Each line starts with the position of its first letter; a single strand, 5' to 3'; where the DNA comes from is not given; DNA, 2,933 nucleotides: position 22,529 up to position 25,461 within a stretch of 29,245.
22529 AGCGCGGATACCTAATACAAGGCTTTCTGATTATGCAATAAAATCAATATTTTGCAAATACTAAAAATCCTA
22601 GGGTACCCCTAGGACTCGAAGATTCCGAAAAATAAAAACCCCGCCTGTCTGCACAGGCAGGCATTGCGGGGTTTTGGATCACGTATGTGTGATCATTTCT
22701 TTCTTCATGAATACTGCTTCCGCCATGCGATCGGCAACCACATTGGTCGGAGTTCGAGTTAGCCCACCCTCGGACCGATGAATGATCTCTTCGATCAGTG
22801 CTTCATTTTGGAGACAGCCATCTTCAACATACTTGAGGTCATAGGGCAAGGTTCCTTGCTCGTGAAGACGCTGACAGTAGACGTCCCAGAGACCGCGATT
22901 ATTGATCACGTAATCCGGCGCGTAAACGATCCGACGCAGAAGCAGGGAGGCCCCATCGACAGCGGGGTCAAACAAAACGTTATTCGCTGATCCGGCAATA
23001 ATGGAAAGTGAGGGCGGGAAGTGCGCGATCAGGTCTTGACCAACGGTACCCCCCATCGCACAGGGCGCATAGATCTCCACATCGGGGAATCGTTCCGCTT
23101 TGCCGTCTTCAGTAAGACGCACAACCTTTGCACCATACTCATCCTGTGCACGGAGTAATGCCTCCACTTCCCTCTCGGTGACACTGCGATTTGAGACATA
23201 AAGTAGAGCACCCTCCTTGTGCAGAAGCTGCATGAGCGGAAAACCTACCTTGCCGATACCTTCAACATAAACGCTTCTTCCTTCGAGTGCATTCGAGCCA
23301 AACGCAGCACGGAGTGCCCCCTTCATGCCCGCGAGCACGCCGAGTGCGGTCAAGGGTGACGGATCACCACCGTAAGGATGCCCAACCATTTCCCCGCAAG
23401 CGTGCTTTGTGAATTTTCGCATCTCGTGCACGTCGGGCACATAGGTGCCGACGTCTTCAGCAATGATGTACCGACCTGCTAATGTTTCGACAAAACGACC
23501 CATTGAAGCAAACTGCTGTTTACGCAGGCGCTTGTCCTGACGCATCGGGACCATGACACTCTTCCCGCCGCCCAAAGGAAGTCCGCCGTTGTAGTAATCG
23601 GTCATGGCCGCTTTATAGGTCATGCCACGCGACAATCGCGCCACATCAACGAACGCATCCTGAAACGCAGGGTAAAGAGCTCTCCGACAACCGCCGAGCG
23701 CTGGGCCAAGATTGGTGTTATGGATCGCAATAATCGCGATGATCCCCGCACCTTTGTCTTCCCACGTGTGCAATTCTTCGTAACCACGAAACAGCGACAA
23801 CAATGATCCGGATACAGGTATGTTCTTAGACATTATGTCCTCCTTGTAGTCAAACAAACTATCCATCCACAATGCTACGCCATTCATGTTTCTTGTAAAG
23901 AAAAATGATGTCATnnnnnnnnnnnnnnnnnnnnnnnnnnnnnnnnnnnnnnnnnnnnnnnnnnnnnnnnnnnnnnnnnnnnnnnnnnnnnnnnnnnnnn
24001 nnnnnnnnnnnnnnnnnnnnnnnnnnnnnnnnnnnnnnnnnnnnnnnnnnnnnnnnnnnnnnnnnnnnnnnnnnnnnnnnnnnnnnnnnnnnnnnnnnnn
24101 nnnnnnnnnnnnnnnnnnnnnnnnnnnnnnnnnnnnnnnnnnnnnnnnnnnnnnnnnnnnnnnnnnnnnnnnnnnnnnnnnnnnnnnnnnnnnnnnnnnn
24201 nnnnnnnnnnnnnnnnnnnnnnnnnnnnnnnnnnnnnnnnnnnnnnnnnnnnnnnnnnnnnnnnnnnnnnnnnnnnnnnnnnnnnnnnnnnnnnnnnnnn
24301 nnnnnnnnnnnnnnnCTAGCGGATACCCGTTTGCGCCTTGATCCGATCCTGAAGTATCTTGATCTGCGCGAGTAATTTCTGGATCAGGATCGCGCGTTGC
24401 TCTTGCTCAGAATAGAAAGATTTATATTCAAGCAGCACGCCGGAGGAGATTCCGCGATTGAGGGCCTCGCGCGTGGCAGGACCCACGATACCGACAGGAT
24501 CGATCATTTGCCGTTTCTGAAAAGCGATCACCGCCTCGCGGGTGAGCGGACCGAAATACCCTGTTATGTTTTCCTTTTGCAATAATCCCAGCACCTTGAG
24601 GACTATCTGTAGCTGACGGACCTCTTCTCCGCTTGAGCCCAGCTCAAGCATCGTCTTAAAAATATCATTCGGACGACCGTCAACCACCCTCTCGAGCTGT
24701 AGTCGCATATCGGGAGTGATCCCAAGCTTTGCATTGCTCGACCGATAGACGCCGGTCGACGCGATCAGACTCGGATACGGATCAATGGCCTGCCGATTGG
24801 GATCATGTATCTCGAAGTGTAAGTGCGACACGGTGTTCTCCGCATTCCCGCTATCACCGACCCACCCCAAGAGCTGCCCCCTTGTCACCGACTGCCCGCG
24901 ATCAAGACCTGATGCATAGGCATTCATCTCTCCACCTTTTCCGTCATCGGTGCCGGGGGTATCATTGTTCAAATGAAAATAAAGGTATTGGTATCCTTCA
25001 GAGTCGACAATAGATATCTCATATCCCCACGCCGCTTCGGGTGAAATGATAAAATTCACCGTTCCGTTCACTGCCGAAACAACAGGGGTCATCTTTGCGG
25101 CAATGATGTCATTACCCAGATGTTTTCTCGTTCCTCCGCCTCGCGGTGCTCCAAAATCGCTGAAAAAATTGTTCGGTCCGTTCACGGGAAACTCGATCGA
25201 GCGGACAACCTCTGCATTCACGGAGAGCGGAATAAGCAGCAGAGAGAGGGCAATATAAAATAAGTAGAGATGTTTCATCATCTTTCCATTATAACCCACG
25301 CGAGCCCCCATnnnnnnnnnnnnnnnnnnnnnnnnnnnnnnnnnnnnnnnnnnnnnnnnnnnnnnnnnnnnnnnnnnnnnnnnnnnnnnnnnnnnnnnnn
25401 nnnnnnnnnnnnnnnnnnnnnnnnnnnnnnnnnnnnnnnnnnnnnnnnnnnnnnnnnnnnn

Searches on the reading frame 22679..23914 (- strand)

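Call 11: search_protein_families(library=pfam, proteins=[window:22679-23914:-], max_evalue=0.001)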
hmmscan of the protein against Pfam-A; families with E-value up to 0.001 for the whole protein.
window:22679-23914:- (411 aa): 2 families
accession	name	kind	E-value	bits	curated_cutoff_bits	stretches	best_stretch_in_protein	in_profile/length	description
PF02812.23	ELFV_dehydrog_N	-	1.8e-15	57.3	25.3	1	56-169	19-127/129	Glu/Leu/Phe/Val dehydrogenase, dimerisation domain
PF00208.27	ELFV_dehydrog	-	5.1e-05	23.5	23.4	1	189-339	10-171/241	Glutamate/Leucine/Phenylalanine/Valine dehydrogenase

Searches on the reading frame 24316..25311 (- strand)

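Call 11: search_protein_families(library=pfam, proteins=[window:24316-25311:-], max_evalue=0.001)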
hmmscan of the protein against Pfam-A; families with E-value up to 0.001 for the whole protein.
window:24316-25311:- (331 aa): 2 families
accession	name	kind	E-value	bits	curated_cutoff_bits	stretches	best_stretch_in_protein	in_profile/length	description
PF01551.29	Peptidase_M23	-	1.8e-15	57.4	28.7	1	63-178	2-96/96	Peptidase family M23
PF01471.23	PG_binding_1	-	1e-14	54.9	23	1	227-284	1-57/57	Putative peptidoglycan binding domain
